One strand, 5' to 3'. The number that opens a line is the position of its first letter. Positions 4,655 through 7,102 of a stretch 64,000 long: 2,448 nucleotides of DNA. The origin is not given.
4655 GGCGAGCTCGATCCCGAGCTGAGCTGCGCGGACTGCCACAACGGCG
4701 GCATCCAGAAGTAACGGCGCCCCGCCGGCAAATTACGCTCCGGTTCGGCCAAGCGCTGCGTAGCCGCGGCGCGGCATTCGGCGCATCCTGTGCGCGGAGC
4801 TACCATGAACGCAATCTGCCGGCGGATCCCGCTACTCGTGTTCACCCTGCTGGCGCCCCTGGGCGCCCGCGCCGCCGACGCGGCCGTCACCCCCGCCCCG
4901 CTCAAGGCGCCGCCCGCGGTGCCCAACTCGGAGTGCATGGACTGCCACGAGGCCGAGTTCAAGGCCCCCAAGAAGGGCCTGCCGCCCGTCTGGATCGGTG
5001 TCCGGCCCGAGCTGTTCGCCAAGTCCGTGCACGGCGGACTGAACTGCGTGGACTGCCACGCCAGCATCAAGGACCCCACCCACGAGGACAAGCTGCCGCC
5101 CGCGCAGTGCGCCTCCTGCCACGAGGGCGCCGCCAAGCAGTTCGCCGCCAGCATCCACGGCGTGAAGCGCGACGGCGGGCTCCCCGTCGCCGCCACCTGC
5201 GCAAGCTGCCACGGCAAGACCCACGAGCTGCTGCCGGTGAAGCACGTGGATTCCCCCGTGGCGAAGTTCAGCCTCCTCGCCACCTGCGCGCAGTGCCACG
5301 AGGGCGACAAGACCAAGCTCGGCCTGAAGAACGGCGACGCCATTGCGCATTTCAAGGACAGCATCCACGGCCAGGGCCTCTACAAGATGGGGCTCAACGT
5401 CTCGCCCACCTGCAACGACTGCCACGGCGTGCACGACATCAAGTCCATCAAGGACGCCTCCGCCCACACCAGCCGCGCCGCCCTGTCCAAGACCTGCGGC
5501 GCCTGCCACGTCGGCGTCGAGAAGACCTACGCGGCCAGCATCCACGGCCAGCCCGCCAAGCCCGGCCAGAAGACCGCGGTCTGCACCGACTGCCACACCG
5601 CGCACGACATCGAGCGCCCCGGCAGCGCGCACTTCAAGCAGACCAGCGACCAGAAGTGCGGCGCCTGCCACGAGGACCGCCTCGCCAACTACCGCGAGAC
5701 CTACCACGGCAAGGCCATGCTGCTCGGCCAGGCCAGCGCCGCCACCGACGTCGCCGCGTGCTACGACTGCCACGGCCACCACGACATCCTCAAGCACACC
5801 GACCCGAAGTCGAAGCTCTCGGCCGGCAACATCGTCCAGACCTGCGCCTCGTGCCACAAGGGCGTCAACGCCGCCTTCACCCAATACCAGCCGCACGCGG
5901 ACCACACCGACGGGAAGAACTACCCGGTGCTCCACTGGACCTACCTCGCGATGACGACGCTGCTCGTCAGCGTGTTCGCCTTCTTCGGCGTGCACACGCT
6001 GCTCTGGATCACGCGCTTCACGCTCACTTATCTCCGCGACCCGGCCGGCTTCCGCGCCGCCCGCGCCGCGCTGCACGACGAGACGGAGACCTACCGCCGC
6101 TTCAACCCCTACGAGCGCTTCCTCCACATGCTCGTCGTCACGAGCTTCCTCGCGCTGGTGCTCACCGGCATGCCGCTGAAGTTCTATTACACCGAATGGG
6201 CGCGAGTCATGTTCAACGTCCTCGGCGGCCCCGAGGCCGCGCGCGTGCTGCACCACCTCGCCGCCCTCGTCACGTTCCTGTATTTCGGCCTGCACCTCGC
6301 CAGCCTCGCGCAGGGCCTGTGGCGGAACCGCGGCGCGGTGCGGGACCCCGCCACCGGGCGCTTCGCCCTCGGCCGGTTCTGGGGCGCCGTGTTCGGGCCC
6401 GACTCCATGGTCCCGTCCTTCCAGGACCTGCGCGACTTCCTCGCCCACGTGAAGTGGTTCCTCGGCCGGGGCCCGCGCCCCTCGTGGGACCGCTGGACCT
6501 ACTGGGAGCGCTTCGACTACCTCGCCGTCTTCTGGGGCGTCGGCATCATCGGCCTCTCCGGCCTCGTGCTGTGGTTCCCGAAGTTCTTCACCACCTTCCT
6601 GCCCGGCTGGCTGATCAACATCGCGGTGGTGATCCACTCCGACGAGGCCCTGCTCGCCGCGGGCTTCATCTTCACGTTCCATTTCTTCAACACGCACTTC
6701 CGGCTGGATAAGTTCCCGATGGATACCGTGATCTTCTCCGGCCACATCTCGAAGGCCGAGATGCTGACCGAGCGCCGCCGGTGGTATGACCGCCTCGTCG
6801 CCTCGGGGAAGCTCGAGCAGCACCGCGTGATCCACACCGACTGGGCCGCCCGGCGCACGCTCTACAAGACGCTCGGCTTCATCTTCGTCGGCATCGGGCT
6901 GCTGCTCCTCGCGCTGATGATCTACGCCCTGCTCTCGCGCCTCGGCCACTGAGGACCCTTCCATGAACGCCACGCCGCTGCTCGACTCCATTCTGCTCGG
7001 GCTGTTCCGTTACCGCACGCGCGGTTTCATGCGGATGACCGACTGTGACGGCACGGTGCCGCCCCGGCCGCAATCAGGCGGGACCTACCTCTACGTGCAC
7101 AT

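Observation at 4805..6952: Single polypeptide combining an 11-haem c-type cytochrome with a FdnI/HydC-type dihaem b membrane domain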

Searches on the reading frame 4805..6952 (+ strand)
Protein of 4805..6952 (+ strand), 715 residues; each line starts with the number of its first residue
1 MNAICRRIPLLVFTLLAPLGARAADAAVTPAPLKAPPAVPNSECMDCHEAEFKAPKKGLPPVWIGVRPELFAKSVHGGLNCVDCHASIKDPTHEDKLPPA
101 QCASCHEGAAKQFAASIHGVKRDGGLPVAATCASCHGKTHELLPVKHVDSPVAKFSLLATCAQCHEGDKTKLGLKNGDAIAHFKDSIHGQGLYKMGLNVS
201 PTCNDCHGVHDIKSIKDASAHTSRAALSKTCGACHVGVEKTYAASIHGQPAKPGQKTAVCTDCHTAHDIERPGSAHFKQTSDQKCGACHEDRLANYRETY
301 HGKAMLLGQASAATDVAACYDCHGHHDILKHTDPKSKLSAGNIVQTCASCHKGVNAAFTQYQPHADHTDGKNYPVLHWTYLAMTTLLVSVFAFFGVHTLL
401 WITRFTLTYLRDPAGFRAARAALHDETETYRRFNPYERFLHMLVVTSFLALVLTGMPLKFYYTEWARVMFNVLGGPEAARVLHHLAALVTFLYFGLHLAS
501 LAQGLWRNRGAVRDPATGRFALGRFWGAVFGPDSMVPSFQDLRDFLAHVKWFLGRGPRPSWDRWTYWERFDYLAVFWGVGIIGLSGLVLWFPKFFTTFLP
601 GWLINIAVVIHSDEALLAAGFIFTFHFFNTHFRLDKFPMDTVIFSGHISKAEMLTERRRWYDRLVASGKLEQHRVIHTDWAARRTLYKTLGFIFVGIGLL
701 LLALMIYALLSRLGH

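Call 4: search_protein_families(library=pfam, proteins=[window:4805-6952:+], max_evalue=0.01)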
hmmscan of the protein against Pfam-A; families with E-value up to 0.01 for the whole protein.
window:4805-6952:+ (715 aa): 7 families
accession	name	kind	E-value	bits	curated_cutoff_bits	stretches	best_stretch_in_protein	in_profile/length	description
PF14522.11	Cytochrome_C7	-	1.7e-15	57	24.8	5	129-207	13-66/67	Cytochrome c7 and related cytochrome c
PF14537.11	Cytochrom_c3_2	-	1.3e-13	51.7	25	2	77-166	5-79/79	Cytochrome c3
PF09699.15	Paired_CXXCH_1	-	4.5e-08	33.1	20.6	1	258-291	7-38/41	Doubled CXXCH motif (Paired_CXXCH_1)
PF01292.26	Ni_hydr_CYTB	-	1.4e-06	28.7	30.1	1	376-508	41-169/179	Prokaryotic cytochrome b561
PF00684.25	DnaJ_CXXCXGXG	-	0.00092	19.9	32.7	0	311-351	10-48/65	DnaJ central domain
PF14358.11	DUF4405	-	0.0021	19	26.7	1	440-499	2-63/66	Domain of unknown function (DUF4405)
PF02085.21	Cytochrom_CIII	-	0.0028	18.4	22.9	0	71-165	23-101/101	Class III cytochrome C family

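Call 5: search_protein_families(library=ncbifam, proteins=[window:4805-6952:+], max_evalue=0.01)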
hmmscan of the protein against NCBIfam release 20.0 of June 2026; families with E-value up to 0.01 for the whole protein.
window:4805-6952:+ (715 aa): 5 families
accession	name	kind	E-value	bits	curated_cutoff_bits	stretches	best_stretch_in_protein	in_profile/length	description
TIGR01583.1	formate-DH-gamm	equivalog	6e-08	32.9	115.85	2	431-493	3-62/204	formate dehydrogenase subunit gamma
NF007924.0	PRK10639.1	equivalog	1.3e-07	31.6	341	1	427-495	4-69/211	formate dehydrogenase cytochrome b556 subunit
TIGR04257.1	nanowire_3heme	domain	6.3e-07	29.5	40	0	182-238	14-61/75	c(7)-type cytochrome triheme domain-containing protein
NF008659.0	PRK11659.1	equivalog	1.1e-05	25.2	184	0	130-269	47-172/188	cytochrome c nitrite reductase pentaheme subunit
TIGR03146.1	cyt_nit_nrfB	equivalog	0.00045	20.5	166.6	0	130-265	12-142/145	cytochrome c nitrite reductase pentaheme subunit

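Call 8: find_homologous_proteins(query=window:4805-6952:+, max_evalue=0.00001)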
Query window:4805-6952:+ (715 aa): 5279 proteins with E <= 0.00001 among 8000 candidates; the best 120 are listed.
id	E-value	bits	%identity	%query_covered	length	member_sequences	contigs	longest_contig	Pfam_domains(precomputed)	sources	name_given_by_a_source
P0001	0.0e+0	1598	93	100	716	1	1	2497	PF09699.16,PF14537.12,PF01292.27,PF14522.12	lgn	-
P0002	0.0e+0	1595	92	100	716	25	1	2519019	PF09699.16,PF14537.12,PF01292.27,PF14522.12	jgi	-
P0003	0.0e+0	1589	92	100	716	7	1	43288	PF09699.16,PF14537.12,PF01292.27,PF14522.12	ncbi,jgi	jgi:cytochrome b subunit of formate dehydrogenase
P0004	0.0e+0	1465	84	100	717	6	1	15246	PF09699.16,PF14537.12,PF01292.27,PF14522.12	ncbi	-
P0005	0.0e+0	1463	85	100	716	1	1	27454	PF09699.16,PF14537.12,PF01292.27,PF14522.12,PF22113.2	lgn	-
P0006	0.0e+0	1443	86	96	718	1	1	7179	PF09699.16,PF14537.12,PF01292.27,PF14522.12,PF22113.2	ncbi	-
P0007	0.0e+0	1443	85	97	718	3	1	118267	PF09699.16,PF14537.12,PF01292.27,PF14522.12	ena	-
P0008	0.0e+0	1430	84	97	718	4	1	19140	PF09699.16,PF14537.12,PF01292.27,PF14522.12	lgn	-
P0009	0.0e+0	1422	83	100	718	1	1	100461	PF09699.16,PF14537.12,PF01292.27,PF14522.12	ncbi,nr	ncbi:MAG: hypothetical protein HYX71_06940 [Opitutae bacterium]|nr:hypothetical protein [Opitutae ba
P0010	0.0e+0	1392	80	100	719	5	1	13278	PF09699.16,PF14537.12,PF01292.27,PF14522.12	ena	-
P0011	0.0e+0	1366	69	100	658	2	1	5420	PF14537.12,PF01292.27,PF14522.12,PF22113.2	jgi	-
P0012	0.0e+0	1324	79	96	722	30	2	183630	PF09699.16,PF14537.12,PF01292.27,PF14522.12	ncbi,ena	-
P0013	0.0e+0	1323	79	94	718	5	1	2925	PF09699.16,PF14537.12,PF01292.27,PF14522.12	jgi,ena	-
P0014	0.0e+0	1322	76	100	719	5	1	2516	PF09699.16,PF14537.12,PF01292.27,PF14522.12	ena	-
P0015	0.0e+0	1289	77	96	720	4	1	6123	PF09699.16,PF14537.12,PF01292.27,PF14522.12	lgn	-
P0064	0.0e+0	1068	64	95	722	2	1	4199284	PF09699.16,PF14537.12,PF01292.27,PF00684.26,PF14522.12,PF22113.2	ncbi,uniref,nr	ncbi:formate dehydrogenase-O subunit gamma [Lacunisphaera limnophila]|uniref:Formate dehydrogenase-O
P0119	0.0e+0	1045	62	94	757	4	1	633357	PF09699.16,PF14537.12,PF01292.27,PF14522.12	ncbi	-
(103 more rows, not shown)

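Call 12: search_solved_structures(query=window:4805-6952:+, max_evalue=1, show_alignments=2)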
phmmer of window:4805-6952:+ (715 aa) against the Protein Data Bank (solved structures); distinct sequences matched with E-value up to 1: 10.
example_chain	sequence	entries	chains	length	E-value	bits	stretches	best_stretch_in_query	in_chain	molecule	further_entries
28pb_A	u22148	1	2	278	0.00015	23.5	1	43-119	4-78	Cytochrome c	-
2a3m_A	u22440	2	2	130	0.0072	18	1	55-137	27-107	COG3005: Nitrate/TMAO reductases, membrane-bound tetraheme cytochrome c subunit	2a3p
3ga8_A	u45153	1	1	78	0.22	13.1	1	43-97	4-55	HTH-type transcriptional regulator MqsA (YgiT/B3021)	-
2ewk_A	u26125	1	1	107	0.24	13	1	53-139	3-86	Cytochrome c3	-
3hi2_A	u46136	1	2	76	0.32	12.6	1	43-97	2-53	HTH-type transcriptional regulator mqsA(ygiT)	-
2dlq_A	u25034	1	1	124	0.42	12.2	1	100-175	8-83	GLI-Kruppel family member HKR3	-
1j0p_A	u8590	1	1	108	0.42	12.2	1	53-139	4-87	Cytochrome c3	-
2cdv_A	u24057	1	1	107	0.69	11.4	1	53-139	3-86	CYTOCHROME C3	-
1it1_A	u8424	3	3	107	0.85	11.1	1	53-139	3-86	cytochrome c3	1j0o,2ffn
2yyx_A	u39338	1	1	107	0.95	11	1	53-139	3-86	Cytochrome c3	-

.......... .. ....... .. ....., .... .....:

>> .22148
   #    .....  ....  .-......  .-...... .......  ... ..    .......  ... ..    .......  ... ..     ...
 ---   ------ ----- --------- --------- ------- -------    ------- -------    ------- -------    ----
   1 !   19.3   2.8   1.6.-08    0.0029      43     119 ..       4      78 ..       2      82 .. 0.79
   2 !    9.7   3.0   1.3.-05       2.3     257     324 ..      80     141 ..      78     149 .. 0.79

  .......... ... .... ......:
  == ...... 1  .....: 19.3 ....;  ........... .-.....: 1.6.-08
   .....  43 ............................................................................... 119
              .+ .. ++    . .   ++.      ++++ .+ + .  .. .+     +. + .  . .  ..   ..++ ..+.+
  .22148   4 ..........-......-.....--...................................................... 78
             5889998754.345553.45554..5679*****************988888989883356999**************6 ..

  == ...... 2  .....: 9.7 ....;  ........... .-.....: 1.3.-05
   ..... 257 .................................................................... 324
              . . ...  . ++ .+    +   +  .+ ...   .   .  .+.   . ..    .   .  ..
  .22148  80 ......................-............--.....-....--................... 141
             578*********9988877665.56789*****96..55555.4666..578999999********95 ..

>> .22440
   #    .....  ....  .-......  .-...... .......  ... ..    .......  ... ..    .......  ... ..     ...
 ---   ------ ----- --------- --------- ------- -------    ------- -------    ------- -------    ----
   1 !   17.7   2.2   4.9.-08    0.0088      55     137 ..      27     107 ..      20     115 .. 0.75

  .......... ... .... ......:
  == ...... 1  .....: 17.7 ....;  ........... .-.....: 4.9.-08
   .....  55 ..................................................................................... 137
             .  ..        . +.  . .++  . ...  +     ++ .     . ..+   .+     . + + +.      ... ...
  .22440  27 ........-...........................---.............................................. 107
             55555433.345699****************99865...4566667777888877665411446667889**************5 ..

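Call 17: find_encoding_contigs(protein=P0064, flank=10000, max_places=2)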
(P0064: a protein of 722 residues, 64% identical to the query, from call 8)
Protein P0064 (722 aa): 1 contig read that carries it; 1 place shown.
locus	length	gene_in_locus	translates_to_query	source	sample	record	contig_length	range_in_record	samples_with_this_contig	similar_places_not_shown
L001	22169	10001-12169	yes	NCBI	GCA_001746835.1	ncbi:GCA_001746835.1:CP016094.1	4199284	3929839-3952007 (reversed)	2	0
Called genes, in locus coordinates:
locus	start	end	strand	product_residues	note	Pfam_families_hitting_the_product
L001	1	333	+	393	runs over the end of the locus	PF00155:Aminotran_1_2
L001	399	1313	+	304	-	PF01261:AP_endonuc_2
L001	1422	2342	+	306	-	PF06283:ThuA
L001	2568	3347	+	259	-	PF14522:Cytochrome_C7 (faint), PF14537:Cytochrom_c3_2 (faint), PF09699:Paired_CXXCH_1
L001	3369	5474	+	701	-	-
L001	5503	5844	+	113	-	PF13442:Cytochrome_CBB3, PF00034:Cytochrom_C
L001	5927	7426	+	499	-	PF03264:Cytochrom_NNT, PF14522:Cytochrome_C7 (faint), PF14537:Cytochrom_c3_2 (weak)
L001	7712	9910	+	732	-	PF02085:Cytochrom_CIII (faint), PF09699:Paired_CXXCH_1 (faint), PF14522:Cytochrome_C7 (faint), PF14537:Cytochrom_c3_2 (weak), PF01292:Ni_hydr_CYTB, PF14358:DUF4405 (weak)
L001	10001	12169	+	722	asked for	PF00684:DnaJ_CXXCXGXG (faint), PF09699:Paired_CXXCH_1 (faint), PF14522:Cytochrome_C7 (faint), PF14537:Cytochrom_c3_2 (faint), PF22113:Mtrc-MtrF_II-IV_dom (faint), PF01292:Ni_hydr_CYTB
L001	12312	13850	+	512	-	PF00015:MCPsignal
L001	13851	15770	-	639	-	PF01578:Cytochrom_C_asm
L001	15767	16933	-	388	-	PF05140:ResB (weak)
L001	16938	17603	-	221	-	-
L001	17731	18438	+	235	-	PF02682:CT_C_D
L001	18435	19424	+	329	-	PF02626:CT_A_B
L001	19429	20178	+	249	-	PF03746:LamB_YcsF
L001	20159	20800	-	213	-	PF12951:PATR (weak)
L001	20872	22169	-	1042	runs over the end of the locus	PF12951:PATR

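Call 22: predict_structure(alignment_id=A1)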
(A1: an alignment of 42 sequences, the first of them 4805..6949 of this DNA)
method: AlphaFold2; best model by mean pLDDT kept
length: 715 residues; sequences in the alignment: 42
mean_pLDDT: 73.3   pTM: 0.59
mean pLDDT of the five models: 73.3, 67.4, 64.5, 55.0, 54.8
residues with pLDDT >= 90: 10; 70-90: 495; 50-70: 176; < 50: 34
segments of 3 or more residues with pLDDT < 50: 1-7, 15-35
pLDDT, mean of each block of 10 residues (from residue 1): 43 46 33 51 73 64 71 77 76 69 78 86 77 75 67 64 74 67 76 56 79 83 79 78 79 65 75 71 77 75 70 64 85 89 88 87 82 88 78 73 78 81 79 75 76 69 69 74 83 77 72 79 70 60 72 66 60 70 82 89 86 69 66 67 74 74 83 86 84 78 74 61
secondary structure, 60 per line:
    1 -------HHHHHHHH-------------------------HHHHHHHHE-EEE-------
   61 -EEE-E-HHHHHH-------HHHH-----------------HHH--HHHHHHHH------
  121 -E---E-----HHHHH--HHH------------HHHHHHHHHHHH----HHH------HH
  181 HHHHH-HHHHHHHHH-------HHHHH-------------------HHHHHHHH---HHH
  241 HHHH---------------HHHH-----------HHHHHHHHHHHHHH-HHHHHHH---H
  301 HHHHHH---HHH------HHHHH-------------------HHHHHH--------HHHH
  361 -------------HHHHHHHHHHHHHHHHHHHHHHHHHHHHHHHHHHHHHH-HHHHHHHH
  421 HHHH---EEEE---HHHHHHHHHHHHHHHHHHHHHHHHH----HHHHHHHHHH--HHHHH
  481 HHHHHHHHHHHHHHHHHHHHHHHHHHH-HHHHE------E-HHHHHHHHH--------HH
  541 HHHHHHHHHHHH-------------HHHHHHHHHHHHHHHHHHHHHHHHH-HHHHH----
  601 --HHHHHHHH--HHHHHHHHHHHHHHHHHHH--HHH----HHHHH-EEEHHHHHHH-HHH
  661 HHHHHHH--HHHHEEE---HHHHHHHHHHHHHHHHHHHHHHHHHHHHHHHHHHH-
elements in order (helices of 4 or more, strands of 3 or more residues): H8-15 H41-48 E51-53 E62-64 H68-73 H81-84 H107-114 H132-136 H154-165 H179-185 H187-195 H203-207 H227-234 H238-244 H260-263 H275-288 H290-296 H300-306 H319-323 H343-348 H357-360 H374-411 H413-424 E428-431 H435-459 H464-473 H476-507 H509-512 H522-530 H539-552 H566-590 H592-596 H603-610 H613-631 H641-645 E647-649 H650-656 H658-667 H670-673 E674-676 H680-714

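Call 24: fold_search(model_id=the predicted structure, library=pdb)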
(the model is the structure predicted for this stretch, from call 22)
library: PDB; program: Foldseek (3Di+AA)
matches with E <= 10: 59; with E <= 0.001: 1
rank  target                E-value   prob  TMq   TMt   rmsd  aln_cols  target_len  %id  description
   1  1kqf_C                6.3e-04  1.00  0.26  0.76   4.1       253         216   15  FORMATE DEHYDROGENASE N FROM E. COLI (released 2002-03-15)
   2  8wpl_C                4.9e-01  0.07  0.10  0.11  34.8       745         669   10  Cryo-EM structure of the human TRPC1/C4 heteromer (released 2024-10-16)
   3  8qq7                  8.5e-01  0.21  0.09  0.14  16.3       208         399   16  Structure of SpNOX: a Bacterial NADPH oxidase (released 2024-05-08)
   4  6rx4_A                8.5e-01  0.11  0.13  0.17  26.7       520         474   12  THE STRUCTURE OF BD OXIDASE FROM ESCHERICHIA COLI (released 2019-11-20)
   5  8gym_Qc               1.4e+00  0.28  0.14  0.20  12.0       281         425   12  Cryo-EM structure of Tetrahymena thermophila respiratory mega-complex MC IV2+(I+III2+II)2 (released 2023-06-14)
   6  4gd3_A                1.8e+00  0.66  0.14  0.48   8.7       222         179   12  Structure of E. coli hydrogenase-1 in complex with cytochrome b (released 2013-01-02)
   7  7xmt_R                2.0e+00  0.09  0.09  0.18  23.6       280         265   18  CryoEM structure of somatostatin receptor 4 (SSTR4) with Gi1 and J-2156 (released 2022-08-03)
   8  9m5v_A                2.6e+00  0.03  0.11  0.11  34.7       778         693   12  Structure of human TRPC5 bound with (-)-englerin A,class1 (released 2025-07-02)
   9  6nhh_A                2.7e+00  0.16  0.15  0.23  11.6       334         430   13  Rhodobacter sphaeroides bc1 with azoxystrobin (released 2019-06-19)
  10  9l9u_C                2.8e+00  0.06  0.07  0.08  22.2       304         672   12  Arabidopsis GORK WT1 (released 2025-07-16)
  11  7t38_A                2.8e+00  0.04  0.12  0.14  23.7       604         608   13  Inactivated state of 2-APB and CBD-bound wildtype rat TRPV2 in nanodiscs (released 2022-05-04)
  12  9fks_d                3.0e+00  0.18  0.16  0.24  11.6       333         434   12  Respiratory supercomplex CIII2-CIV2 from alphaproteobacterium (released 2025-12-17)
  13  6nin_A                3.0e+00  0.13  0.14  0.21  16.6       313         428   14  Rhodobacter sphaeroides bc1 with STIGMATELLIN A (released 2019-06-19)
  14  8wpm_D                3.0e+00  0.03  0.12  0.13  35.3       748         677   11  Cryo-EM structure of the human TRPC1/C4 heteromer in complex with Pico145 (released 2024-10-16)
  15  8wpm_C                3.0e+00  0.02  0.10  0.10  34.5       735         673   12  Cryo-EM structure of the human TRPC1/C4 heteromer in complex with Pico145 (released 2024-10-16)
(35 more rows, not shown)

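Call 25: search_protein_representatives(protein=window:4805-6952:+)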
Query: 715 residues. Proteins with E-value up to 0.001 (for the whole library): 5529; up to 1e-10: 3063; up to 1e-30: 832. The best 150 are listed.
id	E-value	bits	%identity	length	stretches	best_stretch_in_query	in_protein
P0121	7.7e-258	874.3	54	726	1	8-715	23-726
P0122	9.4e-240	814.5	43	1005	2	40-707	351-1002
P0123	1.9e-187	641.5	40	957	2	70-706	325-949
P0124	3.2e-186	637.5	40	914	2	41-710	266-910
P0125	4.6e-173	594.0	40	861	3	38-711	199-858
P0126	1.3e-170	585.9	45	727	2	182-710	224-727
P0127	3.2e-169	581.3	39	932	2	32-708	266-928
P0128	3.3e-166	571.3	46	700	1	174-711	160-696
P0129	8.1e-164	563.4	41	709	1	38-714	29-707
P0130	1.6e-162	559.1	44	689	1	35-709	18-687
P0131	8.7e-162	556.7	43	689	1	38-708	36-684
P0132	7.6e-158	543.7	49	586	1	68-572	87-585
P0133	1.7e-157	542.5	43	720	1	74-708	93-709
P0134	4.0e-155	534.6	94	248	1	1-248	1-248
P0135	9.0e-154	530.2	42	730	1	64-709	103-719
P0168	3.5e-121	422.4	40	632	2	202-711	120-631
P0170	4.9e-119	415.3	44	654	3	295-709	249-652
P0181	9.4e-109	381.3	47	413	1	295-710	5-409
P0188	2.4e-104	366.8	41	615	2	294-708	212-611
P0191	3.0e-102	359.8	40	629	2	203-710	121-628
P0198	1.4e-99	351.0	39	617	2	203-711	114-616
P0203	3.7e-98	346.3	40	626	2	200-709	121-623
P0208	1.9e-94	334.0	38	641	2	229-713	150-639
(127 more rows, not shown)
